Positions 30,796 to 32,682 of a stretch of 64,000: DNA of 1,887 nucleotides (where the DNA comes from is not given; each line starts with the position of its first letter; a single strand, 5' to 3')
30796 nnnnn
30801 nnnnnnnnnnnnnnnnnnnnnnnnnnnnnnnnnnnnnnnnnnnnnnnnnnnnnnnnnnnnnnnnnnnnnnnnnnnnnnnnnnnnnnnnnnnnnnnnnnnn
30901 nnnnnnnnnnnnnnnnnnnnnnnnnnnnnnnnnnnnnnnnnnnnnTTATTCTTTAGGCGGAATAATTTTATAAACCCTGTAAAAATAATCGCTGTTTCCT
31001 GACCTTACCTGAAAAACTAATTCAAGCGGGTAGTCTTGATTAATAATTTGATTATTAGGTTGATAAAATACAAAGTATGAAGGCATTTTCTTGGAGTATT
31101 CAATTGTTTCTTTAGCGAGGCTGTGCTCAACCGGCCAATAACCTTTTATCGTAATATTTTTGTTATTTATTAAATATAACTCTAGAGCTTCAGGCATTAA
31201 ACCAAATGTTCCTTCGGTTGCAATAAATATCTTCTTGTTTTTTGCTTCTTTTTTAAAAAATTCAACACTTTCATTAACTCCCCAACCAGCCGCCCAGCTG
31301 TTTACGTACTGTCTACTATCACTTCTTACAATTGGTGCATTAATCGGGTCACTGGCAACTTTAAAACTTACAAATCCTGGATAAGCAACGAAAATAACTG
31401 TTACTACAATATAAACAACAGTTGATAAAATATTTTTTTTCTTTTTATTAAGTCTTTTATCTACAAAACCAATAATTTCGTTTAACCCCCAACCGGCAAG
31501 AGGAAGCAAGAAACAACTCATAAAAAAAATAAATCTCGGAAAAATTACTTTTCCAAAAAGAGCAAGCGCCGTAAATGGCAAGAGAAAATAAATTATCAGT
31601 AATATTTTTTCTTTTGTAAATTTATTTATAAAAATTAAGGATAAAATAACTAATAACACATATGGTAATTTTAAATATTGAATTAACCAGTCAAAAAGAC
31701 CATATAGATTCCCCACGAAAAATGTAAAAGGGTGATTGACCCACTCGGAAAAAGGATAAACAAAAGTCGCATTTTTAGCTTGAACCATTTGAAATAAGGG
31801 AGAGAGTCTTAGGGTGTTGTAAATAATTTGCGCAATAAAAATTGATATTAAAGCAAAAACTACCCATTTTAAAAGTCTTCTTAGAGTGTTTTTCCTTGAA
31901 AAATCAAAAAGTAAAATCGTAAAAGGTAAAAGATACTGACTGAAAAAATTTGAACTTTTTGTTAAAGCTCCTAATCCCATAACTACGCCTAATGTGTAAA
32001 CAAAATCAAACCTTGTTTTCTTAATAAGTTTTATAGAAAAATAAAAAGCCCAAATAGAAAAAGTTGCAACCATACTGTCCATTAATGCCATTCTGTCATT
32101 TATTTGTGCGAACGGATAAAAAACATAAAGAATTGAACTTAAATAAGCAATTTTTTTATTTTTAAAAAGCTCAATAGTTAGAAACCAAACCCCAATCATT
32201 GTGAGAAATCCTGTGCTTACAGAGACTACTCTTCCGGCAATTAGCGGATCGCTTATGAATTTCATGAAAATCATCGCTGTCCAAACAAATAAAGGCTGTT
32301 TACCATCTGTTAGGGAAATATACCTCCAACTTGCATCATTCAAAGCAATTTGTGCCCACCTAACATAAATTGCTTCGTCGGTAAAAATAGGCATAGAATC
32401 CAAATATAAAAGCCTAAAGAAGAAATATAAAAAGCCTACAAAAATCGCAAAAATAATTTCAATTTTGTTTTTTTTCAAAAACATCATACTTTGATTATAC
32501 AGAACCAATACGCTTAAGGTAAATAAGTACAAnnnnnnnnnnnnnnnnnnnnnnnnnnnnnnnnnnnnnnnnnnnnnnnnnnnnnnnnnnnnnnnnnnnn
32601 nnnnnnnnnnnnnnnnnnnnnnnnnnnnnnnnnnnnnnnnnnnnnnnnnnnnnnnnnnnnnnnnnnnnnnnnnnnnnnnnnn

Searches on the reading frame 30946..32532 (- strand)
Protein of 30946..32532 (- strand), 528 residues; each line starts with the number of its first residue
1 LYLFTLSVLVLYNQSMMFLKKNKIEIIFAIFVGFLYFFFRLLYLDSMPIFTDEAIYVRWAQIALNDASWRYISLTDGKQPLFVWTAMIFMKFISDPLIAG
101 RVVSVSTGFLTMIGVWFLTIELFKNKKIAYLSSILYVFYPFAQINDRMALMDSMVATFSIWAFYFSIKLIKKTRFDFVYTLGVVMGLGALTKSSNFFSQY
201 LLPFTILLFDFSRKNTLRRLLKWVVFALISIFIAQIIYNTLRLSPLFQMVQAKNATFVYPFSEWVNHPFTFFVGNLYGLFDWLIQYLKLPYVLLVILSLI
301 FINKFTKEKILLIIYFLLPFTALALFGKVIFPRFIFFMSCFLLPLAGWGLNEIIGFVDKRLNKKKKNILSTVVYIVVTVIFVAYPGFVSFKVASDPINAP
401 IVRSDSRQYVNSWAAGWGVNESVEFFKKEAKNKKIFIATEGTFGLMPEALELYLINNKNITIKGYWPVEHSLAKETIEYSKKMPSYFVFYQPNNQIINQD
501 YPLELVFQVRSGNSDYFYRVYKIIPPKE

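Call 3: search_protein_families(library=pfam, proteins=[window:30946-32532:-], max_evalue=1)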
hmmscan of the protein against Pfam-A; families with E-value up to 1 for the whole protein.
window:30946-32532:- (528 aa): 3 families
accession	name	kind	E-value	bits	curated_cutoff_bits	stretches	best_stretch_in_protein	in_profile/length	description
PF13231.12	PMT_2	-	2.2e-12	47.9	26.1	1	80-234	4-155/160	Dolichyl-phosphate-mannose-protein mannosyltransferase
PF02366.24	PMT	-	3.5e-06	27.2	22.7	1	77-234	61-229/245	Dolichyl-phosphate-mannose-protein mannosyltransferase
PF20176.3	DUF6541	-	0.052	12.2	29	0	84-387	166-492/646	Family of unknown function (DUF6541)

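Call 5: search_protein_families(library=ncbifam, proteins=[window:30946-32532:-], max_evalue=1)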
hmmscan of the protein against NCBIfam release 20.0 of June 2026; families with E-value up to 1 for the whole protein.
window:30946-32532:- (528 aa): 0 families
